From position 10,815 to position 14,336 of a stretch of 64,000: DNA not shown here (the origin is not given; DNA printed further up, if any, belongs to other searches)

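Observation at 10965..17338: Tandem pair of very large uncharacterised proteins (1073 + 594 aa) beside a frameshift-inactivated MFS transporter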

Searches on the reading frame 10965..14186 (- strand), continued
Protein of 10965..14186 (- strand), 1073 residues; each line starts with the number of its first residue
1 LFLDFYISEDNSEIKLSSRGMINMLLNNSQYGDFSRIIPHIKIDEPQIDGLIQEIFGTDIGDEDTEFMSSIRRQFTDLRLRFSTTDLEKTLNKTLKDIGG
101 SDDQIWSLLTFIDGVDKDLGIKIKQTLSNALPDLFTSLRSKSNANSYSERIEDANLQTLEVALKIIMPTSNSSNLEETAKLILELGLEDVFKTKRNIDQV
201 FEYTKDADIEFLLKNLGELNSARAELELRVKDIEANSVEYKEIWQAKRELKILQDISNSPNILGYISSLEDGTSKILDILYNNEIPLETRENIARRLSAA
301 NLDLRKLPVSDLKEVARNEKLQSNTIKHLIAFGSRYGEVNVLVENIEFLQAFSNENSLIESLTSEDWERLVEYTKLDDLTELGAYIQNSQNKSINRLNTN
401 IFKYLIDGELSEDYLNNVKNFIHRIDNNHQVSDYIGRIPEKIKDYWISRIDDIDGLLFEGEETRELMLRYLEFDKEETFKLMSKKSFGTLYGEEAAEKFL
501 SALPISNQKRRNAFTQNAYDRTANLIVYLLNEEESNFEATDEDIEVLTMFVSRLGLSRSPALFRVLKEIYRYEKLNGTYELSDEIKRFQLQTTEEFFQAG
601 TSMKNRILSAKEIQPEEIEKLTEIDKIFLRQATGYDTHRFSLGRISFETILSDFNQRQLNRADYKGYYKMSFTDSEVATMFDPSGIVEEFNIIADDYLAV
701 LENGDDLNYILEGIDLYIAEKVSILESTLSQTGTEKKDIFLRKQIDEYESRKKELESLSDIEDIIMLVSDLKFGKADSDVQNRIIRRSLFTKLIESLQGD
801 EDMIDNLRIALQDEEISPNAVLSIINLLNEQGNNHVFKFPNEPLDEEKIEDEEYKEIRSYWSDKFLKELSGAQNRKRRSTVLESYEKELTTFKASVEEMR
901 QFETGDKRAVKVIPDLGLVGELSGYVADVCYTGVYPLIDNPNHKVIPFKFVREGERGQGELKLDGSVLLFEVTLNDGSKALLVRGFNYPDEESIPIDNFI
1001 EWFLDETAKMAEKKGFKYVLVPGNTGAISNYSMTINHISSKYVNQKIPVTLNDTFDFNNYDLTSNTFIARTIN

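Call 49: search_protein_families(library=padloc, proteins=[window:10965-14186:-], max_evalue=0.01)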
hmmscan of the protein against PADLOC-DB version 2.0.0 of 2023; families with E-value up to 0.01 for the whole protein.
window:10965-14186:- (1073 aa): 0 families

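Call 50: search_protein_families(library=phrogs, proteins=[window:10965-14186:-], max_evalue=0.01)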
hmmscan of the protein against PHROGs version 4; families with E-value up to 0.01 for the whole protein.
window:10965-14186:- (1073 aa): 1 family
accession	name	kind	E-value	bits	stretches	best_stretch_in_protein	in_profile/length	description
phrog_2488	-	DNA, RNA and nucleotide metabolism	0.0022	17.8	1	377-553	247-420/579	DNA helicase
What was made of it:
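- On Anti-phage defence systems (PADLOC) / phage proteins (PHROGs): Only one weak PHROG helicase hit, E=0.002 (call 50).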

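Call 57: predict_structure(alignment_id=A3)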
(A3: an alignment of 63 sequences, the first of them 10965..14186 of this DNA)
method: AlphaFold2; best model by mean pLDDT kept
length: 1073 residues; sequences in the alignment: 63
mean_pLDDT: 78.6   pTM: 0.66
mean pLDDT of the five models: 78.6, 76.1, 75.4, 74.3, 74.2
residues with pLDDT >= 90: 510; 70-90: 163; 50-70: 299; < 50: 101
segments of 3 or more residues with pLDDT < 50: 1-16, 25-27, 29-40, 78-85, 143-150, 307-322, 332-348, 406-410
pLDDT, mean of each block of 10 residues (from residue 1): 36 47 47 42 60 63 65 56 51 57 60 57 65 63 46 62 59 59 66 64 58 57 61 54 60 71 71 65 60 67 51 44 49 47 45 56 70 58 67 64 48 56 67 80 81 85 92 93 95 98 89 89 95 96 98 93 98 97 96 97 96 95 96 89 91 87 87 94 96 96 93 96 96 93 97 95 96 93 96 86 87 92 91 86 81 83 92 89 93 92 93 97 93 93 95 83 96 98 96 95 98 97 94 94 97 93 97 95
secondary structure, 60 per line:
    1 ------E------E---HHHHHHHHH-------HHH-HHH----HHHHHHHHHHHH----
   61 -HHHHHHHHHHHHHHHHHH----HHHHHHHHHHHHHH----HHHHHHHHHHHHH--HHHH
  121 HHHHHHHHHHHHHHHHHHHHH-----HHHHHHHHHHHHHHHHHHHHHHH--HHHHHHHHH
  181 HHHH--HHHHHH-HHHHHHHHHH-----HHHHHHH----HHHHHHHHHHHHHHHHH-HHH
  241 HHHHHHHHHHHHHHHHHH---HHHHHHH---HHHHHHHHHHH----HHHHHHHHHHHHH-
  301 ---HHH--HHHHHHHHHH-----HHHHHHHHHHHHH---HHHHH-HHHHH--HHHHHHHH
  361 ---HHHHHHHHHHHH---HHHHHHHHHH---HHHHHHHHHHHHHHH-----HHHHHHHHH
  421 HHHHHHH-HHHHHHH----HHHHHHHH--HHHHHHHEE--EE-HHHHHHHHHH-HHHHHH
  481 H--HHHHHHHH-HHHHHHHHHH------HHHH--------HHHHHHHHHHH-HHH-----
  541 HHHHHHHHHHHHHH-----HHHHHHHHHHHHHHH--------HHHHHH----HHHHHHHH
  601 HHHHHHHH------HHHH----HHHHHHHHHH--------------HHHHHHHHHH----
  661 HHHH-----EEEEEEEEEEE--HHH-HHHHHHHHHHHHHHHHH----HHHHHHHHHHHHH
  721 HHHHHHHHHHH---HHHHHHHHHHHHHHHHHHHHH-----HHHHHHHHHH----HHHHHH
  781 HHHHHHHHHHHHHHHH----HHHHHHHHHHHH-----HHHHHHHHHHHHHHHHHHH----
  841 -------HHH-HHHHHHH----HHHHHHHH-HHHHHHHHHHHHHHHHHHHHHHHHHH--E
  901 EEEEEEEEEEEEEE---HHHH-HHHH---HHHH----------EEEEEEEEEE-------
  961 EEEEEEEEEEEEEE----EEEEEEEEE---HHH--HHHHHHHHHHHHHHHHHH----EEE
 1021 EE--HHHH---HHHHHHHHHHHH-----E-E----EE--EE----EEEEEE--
elements in order (helices of 4 or more, strands of 3 or more residues): H18-26 H45-56 H62-79 H84-97 H102-114 H117-141 H147-169 H172-184 H187-192 H194-203 H209-215 H220-236 H238-258 H262-268 H272-282 H287-299 H309-318 H324-336 H340-344 H346-350 H353-360 H364-375 H379-388 H392-406 H412-427 H429-435 H440-447 H450-456 H464-473 H475-481 H484-491 H493-502 H509-512 H521-531 H541-554 H560-574 H583-588 H593-608 H615-618 H623-632 H647-656 H661-664 E670-680 H687-703 H708-731 H735-755 H761-770 H775-796 H801-812 H818-836 H852-858 H863-870 H872-897 E900-914 H918-921 H923-926 H930-933 E944-953 E961-974 E979-987 H996-1013 E1018-1022 H1025-1028 H1032-1043 E1066-1071
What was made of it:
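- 12897..14186 (-): big1 residues 1-430: lineage-specific, all-helical N-terminal region. AF2 predicts helices at pLDDT 45-70 (call 57).
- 11214..11237 (-): R984-G-F-N-Y-P-D-E991: the beta4-alpha3 loop, where canonical GNATs carry Q/R-x-x-G-x-G/A. R984 is invariant and P989 and E991 are conserved; the glycines are absent. Secondary structure in call 57.
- Checked: The larger protein is helical up to about residue 897 in the AF2 model, then has an alpha/beta module at 898-1073 (call 57).
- AF2 with a 63-sequence MSA gives pLDDT 90-98 over 430-1073 (call 57).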

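Call 59: fold_search(model_id=the predicted structure, library=pdb)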
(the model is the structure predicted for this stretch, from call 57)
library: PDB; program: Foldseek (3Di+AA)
matches with E <= 10: 270; with E <= 0.001: 0
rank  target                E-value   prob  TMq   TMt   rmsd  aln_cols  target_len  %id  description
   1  2qmr_B                7.8e-02  0.54  0.13  0.16  25.4       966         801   12  Karyopherin beta2/transportin (released 2007-10-30)
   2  5j3v_B                8.4e-02  0.54  0.14  0.16  24.2       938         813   11  Crystal structure of human Karyopherin-beta2 bound to the histone H3 tail (released 2016-09-21)
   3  2h4m_A                1.4e-01  0.35  0.13  0.15  24.2       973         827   11  Karyopherin Beta2/Transportin-M9NLS (released 2006-10-24)
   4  4pju_A                1.5e-01  0.18  0.09  0.10  35.1       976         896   12  crystal structure of human Stromal Antigen 2 (SA2) in complex with Sister Chromatid Cohesion protein 1 (Scc1) (released 2014-08-27)
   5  8a9k_A                1.7e-01  0.18  0.11  0.11  32.7      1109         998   11  Cryo-EM structure of USP1-UAF1 bound to FANCI and mono-ubiquitinated FANCD2 with ML323 (consensus reconstruction) (released 2022-10-12)
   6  4hb3_C                1.7e-01  0.33  0.14  0.14  26.4       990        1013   12  Crystal structure of CRM1(T539S)-Ran-RanBP1 with weakly bound unmodeled Leptomycin B (released 2013-01-09)
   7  9vm1_C                2.3e-01  0.20  0.10  0.11  27.7       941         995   10  MVM NS2 mutant Nm42 in complex with CRM1-Ran-RanBP1 (released 2025-08-06)
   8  6ee1_D                2.5e-01  0.18  0.09  0.13  30.8       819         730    9  Crystal structure of Mycobacterium tuberculosis ICL2 in complex with acetyl-CoA (released 2019-08-14)
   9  6ee1_C                2.5e-01  0.15  0.09  0.12  30.9       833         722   10  Crystal structure of Mycobacterium tuberculosis ICL2 in complex with acetyl-CoA (released 2019-08-14)
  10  9e8o_U                2.5e-01  0.15  0.09  0.10  33.8       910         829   11  Nub1/Fat10-processing human 26S proteasome bound to Txnl1 with Rpt2 at top of spiral staircase and partially unfolded  (released 2024-12-04)
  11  5uwo_C                2.6e-01  0.41  0.16  0.16  25.4       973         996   10  Crystal Structure of Engineered FMRP-1b NES Peptide in complex with CRM1-Ran-RanBP1 (released 2017-03-22)
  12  5di9_C                2.6e-01  0.18  0.11  0.11  28.3       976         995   11  Crystal Structure of hRio2 NES Reverse Mutant Peptide in complex with CRM1-Ran-RanBP1 (released 2015-09-16)
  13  6vaa_A                2.8e-01  0.14  0.10  0.10  34.1      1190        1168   11  Structure of the Fanconi Anemia ID complex bound to ICL DNA (released 2020-03-18)
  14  8qyz_C                2.9e-01  0.16  0.11  0.11  28.0       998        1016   10  Crystal structure of hiNES2 in complex with Xpo1 and RanGTP (released 2024-11-06)
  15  6edw_D                3.0e-01  0.35  0.09  0.12  46.7       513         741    8  Crystal structure of Mycobacterium tuberculosis ICL2 in the apo form (released 2019-08-14)
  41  2xwu_B                7.8e-01  0.11  0.12  0.13  27.5      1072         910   10  CRYSTAL STRUCTURE OF IMPORTIN 13 - UBC9 COMPLEX (released 2010-12-29)
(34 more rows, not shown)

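Call 69: search_protein_families(library=pfam, proteins=[P0073, P0094, P0103], max_evalue=0.001)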
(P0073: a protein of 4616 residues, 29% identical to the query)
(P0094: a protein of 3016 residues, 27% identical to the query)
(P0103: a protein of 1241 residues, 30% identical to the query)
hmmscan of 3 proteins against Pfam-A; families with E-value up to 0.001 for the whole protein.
P0073 (4616 aa): 2 families
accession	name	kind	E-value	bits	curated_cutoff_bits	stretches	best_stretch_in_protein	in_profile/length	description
PF02557.22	VanY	-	1.7e-08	34.7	25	1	724-817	11-115/132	D-alanyl-D-alanine carboxypeptidase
PF00990.26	GGDEF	-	0.00085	19.6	23.8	0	2311-2368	54-115/161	Diguanylate cyclase, GGDEF domain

P0094 (3016 aa): 0 families

P0103 (1241 aa): 0 families
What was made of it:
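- One giant carries a VanY cell-wall peptidase domain (call 69).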

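Call 75: search_solved_structures(query=A3, max_evalue=1)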
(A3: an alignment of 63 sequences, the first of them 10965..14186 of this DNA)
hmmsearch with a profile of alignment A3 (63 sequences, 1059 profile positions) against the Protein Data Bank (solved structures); distinct sequences matched with E-value up to 1: 20.
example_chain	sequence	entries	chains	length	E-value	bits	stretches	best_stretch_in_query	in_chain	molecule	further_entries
21vq_V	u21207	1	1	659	0.06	14.8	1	67-393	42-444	Phi92_gp134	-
8qad_A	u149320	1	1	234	0.066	14.7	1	151-287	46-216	sc-apCC-6-LLIA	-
5h7c_A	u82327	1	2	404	0.082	14.4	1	65-401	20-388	Immunoglobulin G-binding protein A, DHR14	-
4tql_A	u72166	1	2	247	0.088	14.3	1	33-381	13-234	Three helix bundle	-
3tv5_A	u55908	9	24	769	0.1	14.1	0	979-1005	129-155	Acetyl-CoA carboxylase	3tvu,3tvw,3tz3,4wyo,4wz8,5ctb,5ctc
3pgq_A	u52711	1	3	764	0.12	13.8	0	979-1005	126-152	Acetyl-CoA carboxylase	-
3h0j_A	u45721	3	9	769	0.13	13.7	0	979-1005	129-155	Acetyl-CoA carboxylase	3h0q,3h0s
5vjs_A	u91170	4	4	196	0.15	13.5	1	110-361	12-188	Reaction Center Maquette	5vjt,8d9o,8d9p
8ugc_A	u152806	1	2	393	0.16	13.4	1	37-318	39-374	FD15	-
1w2x_A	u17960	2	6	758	0.18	13.2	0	979-1005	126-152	ACETYL-COA CARBOXYLASE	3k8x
1od2_A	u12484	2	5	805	0.22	13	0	979-1005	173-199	ACETYL-COENZYME A CARBOXYLASE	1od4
8oyy_A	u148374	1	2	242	0.23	12.9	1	84-274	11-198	De novo designed soluble GPCR-like protein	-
8glv_Lc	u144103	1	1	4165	0.24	12.9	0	50-214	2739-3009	DHC2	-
1uyv_A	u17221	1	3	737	0.43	12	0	979-1005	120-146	ACETYL-COA CARBOXYLASE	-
1uyr_A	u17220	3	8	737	0.47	11.9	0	979-1005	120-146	ACETYL-COA CARBOXYLASE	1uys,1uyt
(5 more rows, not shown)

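Call 78: fold_search(model_id=the predicted structure, library=viral)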
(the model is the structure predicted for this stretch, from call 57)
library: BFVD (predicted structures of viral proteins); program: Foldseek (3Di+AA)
matches with E <= 10: 174; with E <= 0.001: 0
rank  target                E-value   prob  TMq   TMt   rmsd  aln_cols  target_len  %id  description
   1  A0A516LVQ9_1          5.7e-02  0.63  0.08  0.08  33.7       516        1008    9  (no name in the UniProt tables at hand)
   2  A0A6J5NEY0            8.5e-02  0.82  0.07  0.11  25.4       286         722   13  Uncharacterized protein [uncultured Caudovirales phage]
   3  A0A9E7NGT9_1          3.7e-01  0.09  0.08  0.08  39.4       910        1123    9  (no name in the UniProt tables at hand)
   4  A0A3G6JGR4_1          4.1e-01  0.09  0.07  0.06  39.7       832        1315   13  Uncharacterized protein [Lactobacillus phage ViSo-2018a]
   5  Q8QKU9                4.6e-01  0.06  0.07  0.06  77.2      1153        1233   12  EsV-1-171 [Ectocarpus siliculosus virus 1 (isolate New Zealand/Kaikoura/1988)]
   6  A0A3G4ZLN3            4.8e-01  0.99  0.09  0.43   5.2       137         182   15  N-acyltransferase [Terrestrivirus sp.]
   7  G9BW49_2              5.1e-01  0.12  0.08  0.10  73.6       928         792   12  (no name in the UniProt tables at hand)
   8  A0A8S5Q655            5.1e-01  0.05  0.07  0.07  39.3      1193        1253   11  Minor tail protein (Fragment) [Siphoviridae sp. ctShp28]
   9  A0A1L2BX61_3          5.5e-01  0.07  0.06  0.06  73.7       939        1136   12  Tape measure protein [Nodularia phage vB_NpeS-2AV2]
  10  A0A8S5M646            5.7e-01  0.06  0.08  0.07  37.9      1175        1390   13  Tail length tape measure protein [Myoviridae sp. ctlRg1]
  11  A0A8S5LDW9            5.9e-01  0.08  0.08  0.08  37.8       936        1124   10  Uncharacterized protein (Fragment) [Myoviridae sp. ctB7y8]
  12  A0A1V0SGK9            6.2e-01  0.16  0.12  0.13  20.1       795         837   12  RING finger protein [Hokovirus HKV1]
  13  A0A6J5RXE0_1          6.4e-01  0.04  0.06  0.05  41.1      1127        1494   10  Uncharacterized protein [uncultured Caudovirales phage]
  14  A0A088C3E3            7.4e-01  0.06  0.08  0.07  39.4      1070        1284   13  (no name in the UniProt tables at hand)
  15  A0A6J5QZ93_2          7.7e-01  0.11  0.05  0.04  29.2       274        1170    9  Uncharacterized protein [uncultured Caudovirales phage]
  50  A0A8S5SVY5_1          2.5e+00  0.07  0.13  0.14  31.8      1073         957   13  Tail tape measure protein [Siphoviridae sp. ctHOG1]
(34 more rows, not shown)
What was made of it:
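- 10968..11495 (-): big1 residues 898-1073: C-terminal GNAT-like (acyl-CoA N-acyltransferase superfamily) fold module. Local GNAT hits recur in calls 59 and 78.
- Local GNAT hits recur with the second model in PDB and in BFVD (calls 59, 78).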
